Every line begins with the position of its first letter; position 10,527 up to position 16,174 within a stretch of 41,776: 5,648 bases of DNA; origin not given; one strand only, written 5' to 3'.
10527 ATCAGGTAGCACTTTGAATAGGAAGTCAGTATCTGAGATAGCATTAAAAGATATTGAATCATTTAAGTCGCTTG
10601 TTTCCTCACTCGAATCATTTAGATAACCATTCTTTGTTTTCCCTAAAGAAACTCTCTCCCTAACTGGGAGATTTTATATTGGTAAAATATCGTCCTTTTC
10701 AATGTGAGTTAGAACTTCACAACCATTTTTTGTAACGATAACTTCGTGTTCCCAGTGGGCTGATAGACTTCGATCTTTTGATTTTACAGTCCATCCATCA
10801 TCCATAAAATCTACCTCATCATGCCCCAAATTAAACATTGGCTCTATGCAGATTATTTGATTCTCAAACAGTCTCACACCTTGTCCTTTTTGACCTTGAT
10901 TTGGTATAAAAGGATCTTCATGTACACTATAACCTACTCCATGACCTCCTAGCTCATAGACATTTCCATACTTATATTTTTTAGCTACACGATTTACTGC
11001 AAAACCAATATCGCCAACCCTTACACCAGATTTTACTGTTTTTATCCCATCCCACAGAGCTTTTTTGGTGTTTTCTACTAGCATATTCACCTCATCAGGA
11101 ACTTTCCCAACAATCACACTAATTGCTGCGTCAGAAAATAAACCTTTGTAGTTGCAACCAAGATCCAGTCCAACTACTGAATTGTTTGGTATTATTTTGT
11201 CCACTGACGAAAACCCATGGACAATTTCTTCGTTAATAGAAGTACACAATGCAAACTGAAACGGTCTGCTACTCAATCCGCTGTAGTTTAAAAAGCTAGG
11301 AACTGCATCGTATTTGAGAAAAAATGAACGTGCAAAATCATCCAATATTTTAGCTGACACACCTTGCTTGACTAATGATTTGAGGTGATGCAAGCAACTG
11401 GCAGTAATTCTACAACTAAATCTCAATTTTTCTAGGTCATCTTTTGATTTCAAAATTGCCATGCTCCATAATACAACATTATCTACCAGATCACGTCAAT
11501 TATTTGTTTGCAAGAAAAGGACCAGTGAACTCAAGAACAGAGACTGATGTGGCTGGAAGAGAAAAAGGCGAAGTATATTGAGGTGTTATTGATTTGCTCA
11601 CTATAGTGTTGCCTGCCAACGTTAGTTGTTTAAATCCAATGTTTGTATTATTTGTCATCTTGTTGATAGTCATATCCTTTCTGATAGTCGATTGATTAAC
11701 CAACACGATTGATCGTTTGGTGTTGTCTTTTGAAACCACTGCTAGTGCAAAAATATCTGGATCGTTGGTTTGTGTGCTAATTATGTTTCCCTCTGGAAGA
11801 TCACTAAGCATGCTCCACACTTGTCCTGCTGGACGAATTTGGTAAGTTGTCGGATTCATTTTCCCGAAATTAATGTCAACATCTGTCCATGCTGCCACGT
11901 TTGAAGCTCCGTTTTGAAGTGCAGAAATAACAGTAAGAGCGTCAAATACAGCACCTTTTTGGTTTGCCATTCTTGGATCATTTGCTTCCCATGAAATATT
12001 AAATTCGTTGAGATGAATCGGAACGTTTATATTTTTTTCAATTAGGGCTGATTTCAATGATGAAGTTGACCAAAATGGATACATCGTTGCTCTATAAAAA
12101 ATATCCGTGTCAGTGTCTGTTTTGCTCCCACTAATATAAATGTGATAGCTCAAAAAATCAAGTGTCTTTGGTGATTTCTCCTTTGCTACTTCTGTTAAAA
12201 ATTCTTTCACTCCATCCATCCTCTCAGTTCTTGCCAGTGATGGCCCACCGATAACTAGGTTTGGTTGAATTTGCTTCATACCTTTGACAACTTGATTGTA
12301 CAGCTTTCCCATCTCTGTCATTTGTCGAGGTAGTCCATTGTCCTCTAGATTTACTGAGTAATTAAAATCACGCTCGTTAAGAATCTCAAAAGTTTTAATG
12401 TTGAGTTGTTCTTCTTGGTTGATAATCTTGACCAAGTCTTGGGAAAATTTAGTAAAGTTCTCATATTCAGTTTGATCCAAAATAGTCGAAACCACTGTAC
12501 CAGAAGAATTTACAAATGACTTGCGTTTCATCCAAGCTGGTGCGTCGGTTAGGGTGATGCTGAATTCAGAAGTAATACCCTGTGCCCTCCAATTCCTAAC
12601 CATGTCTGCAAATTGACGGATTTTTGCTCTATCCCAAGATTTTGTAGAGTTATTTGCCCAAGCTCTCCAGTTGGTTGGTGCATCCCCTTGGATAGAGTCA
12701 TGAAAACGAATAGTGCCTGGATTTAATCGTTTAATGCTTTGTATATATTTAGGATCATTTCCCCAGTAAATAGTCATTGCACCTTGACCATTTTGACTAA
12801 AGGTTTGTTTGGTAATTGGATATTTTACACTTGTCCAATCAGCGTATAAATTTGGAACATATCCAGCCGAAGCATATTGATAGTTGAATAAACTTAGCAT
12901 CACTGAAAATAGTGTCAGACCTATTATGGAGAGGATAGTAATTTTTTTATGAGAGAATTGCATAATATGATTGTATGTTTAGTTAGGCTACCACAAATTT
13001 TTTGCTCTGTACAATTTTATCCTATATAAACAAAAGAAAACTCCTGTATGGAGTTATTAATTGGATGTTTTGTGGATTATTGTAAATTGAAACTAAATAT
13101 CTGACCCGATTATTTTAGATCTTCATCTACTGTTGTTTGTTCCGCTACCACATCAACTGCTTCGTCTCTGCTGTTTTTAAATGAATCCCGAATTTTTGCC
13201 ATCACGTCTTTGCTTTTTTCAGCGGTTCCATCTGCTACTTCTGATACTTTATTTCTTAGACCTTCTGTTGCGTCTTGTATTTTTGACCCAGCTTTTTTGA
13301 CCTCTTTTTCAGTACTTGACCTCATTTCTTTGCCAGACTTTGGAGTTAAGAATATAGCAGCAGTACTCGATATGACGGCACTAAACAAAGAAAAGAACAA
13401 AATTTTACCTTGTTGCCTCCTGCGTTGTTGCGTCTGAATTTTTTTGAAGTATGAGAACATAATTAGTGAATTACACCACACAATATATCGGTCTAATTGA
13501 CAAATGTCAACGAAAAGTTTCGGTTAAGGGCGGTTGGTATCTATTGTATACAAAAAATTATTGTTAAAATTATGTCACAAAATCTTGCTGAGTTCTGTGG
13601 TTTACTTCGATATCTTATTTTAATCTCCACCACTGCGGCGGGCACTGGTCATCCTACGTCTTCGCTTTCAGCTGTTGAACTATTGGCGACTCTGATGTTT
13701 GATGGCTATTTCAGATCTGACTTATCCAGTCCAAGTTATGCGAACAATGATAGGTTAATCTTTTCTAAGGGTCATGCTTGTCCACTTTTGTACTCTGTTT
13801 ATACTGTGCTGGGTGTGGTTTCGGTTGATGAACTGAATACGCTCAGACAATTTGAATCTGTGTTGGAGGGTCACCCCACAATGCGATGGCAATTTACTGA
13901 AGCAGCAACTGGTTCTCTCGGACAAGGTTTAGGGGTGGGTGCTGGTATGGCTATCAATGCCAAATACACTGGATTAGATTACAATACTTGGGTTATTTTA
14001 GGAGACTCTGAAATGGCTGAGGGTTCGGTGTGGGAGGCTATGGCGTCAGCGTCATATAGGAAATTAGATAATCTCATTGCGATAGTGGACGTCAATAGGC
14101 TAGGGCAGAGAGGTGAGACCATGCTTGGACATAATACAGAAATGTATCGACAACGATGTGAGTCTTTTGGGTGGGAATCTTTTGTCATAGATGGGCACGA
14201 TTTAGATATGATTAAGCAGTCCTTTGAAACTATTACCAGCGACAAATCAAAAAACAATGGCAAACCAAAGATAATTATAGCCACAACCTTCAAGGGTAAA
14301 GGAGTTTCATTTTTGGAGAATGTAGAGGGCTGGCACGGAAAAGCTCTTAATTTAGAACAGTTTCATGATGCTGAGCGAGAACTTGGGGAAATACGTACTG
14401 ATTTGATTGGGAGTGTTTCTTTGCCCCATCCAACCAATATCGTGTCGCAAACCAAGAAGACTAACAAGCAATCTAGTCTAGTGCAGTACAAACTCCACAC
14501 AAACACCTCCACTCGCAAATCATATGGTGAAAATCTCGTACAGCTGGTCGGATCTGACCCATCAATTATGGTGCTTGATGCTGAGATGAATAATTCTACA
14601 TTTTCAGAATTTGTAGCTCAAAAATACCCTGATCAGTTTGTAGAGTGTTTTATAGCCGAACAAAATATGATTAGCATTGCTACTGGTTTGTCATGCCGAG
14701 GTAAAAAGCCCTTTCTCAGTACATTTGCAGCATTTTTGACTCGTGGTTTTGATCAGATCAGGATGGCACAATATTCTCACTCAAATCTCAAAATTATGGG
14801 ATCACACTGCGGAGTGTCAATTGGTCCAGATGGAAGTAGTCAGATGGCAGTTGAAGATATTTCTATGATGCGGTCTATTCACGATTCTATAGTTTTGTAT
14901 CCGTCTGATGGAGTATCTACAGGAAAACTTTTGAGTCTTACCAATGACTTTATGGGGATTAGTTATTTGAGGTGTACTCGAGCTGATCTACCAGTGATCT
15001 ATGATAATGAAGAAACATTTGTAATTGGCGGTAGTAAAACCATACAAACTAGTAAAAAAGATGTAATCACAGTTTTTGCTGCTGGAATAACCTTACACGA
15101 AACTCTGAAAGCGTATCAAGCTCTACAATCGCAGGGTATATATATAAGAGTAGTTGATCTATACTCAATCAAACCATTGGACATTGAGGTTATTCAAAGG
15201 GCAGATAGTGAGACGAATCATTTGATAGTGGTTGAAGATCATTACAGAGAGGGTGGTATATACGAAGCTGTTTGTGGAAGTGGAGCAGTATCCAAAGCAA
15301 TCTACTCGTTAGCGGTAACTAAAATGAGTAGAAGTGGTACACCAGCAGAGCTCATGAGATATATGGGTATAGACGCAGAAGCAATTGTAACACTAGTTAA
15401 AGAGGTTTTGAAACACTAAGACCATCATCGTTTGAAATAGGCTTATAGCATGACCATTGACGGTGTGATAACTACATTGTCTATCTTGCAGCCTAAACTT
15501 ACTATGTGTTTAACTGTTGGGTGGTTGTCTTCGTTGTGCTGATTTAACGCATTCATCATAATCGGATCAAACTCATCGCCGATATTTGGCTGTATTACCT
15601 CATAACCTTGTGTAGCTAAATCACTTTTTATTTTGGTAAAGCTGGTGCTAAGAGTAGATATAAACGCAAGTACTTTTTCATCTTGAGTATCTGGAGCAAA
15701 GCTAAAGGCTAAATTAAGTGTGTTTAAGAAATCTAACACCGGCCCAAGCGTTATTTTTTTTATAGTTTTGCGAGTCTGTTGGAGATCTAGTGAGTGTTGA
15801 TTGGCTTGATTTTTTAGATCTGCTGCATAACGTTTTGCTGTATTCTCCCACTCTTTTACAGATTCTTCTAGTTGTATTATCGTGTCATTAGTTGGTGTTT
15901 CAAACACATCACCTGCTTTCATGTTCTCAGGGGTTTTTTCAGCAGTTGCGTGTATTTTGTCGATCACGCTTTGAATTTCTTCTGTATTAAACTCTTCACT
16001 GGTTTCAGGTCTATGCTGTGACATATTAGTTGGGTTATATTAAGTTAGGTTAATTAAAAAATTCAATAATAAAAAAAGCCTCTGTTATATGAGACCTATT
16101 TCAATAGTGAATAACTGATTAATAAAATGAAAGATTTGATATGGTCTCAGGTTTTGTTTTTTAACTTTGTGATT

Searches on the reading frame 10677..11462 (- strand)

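Call 8: search_protein_families(library=pfam, proteins=[window:10677-11462:-], max_evalue=0.01)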
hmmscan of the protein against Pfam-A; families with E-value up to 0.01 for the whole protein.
window:10677-11462:- (262 aa): 1 family
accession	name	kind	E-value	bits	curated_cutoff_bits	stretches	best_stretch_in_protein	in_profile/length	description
PF00557.29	Peptidase_M24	-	1e-36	127.1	23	1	11-245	1-208/208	Metallopeptidase family M24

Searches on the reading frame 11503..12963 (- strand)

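Call 8: search_protein_families(library=pfam, proteins=[window:11503-12963:-], max_evalue=0.01)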
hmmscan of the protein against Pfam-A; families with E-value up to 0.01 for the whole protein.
window:11503-12963:- (487 aa): 1 family
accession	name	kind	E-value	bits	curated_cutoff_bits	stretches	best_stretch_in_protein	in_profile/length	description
PF01229.23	Glyco_hydro_39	-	3.2e-11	43.1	26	1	191-360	151-309/472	Glycosyl hydrolases family 39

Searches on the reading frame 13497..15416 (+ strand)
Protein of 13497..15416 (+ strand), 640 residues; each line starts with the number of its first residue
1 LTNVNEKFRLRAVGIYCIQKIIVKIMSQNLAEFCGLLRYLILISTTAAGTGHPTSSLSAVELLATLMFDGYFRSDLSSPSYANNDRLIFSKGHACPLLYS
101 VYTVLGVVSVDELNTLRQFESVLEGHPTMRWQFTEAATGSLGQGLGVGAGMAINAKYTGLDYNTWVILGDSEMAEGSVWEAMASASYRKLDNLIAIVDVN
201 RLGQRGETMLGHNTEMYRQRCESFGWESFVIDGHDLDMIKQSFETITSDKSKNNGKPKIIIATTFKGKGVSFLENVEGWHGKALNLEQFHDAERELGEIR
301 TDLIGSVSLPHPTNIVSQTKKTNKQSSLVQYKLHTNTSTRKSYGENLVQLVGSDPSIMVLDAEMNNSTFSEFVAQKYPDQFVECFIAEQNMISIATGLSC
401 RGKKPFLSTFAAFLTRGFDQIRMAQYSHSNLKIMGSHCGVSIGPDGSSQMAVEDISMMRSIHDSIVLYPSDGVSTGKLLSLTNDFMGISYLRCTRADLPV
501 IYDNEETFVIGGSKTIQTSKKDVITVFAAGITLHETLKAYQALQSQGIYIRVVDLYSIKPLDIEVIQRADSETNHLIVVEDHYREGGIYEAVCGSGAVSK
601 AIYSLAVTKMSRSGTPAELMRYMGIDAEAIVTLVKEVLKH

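Call 8: search_protein_families(library=pfam, proteins=[window:13497-15416:+], max_evalue=0.01)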
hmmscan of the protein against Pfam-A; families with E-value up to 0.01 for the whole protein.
window:13497-15416:+ (640 aa): 6 families
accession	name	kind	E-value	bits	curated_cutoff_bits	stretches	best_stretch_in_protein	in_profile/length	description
PF00456.26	Transketolase_N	-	5.1e-42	144.5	22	1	37-297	9-276/334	Transketolase, thiamine diphosphate binding domain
PF02779.29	Transket_pyr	-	6.2e-36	124.1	27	1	338-499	4-173/174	Transketolase, pyrimidine binding domain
PF02780.25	Transketolase_C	-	4.4e-21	75.5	25.9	1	518-630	6-124/124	Transketolase, C-terminal domain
PF13292.11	DXP_synthase_N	-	2.3e-11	43.9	21.2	1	24-203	12-174/274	1-deoxy-D-xylulose-5-phosphate synthase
PF00676.26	E1_dh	-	9.3e-06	25.2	22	1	139-265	101-225/300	Dehydrogenase E1 component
PF22613.1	Transketolase_C_1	-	0.0054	17.4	27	0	519-564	9-54/113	Transketolase-like TK C-terminal domain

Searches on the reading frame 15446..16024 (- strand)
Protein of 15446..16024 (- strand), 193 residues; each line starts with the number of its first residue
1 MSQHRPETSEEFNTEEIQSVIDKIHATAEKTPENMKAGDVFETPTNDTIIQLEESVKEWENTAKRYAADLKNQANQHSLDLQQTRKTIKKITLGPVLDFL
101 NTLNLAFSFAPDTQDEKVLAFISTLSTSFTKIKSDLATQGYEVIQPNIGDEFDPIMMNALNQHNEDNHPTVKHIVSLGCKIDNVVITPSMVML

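Call 8: search_protein_families(library=pfam, proteins=[window:15446-16024:-], max_evalue=0.01)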
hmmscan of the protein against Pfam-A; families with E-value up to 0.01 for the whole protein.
window:15446-16024:- (193 aa): 1 family
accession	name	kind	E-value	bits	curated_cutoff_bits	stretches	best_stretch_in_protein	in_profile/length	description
PF01025.24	GrpE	-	6.5e-16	58.9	25.8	1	46-192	17-162/165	GrpE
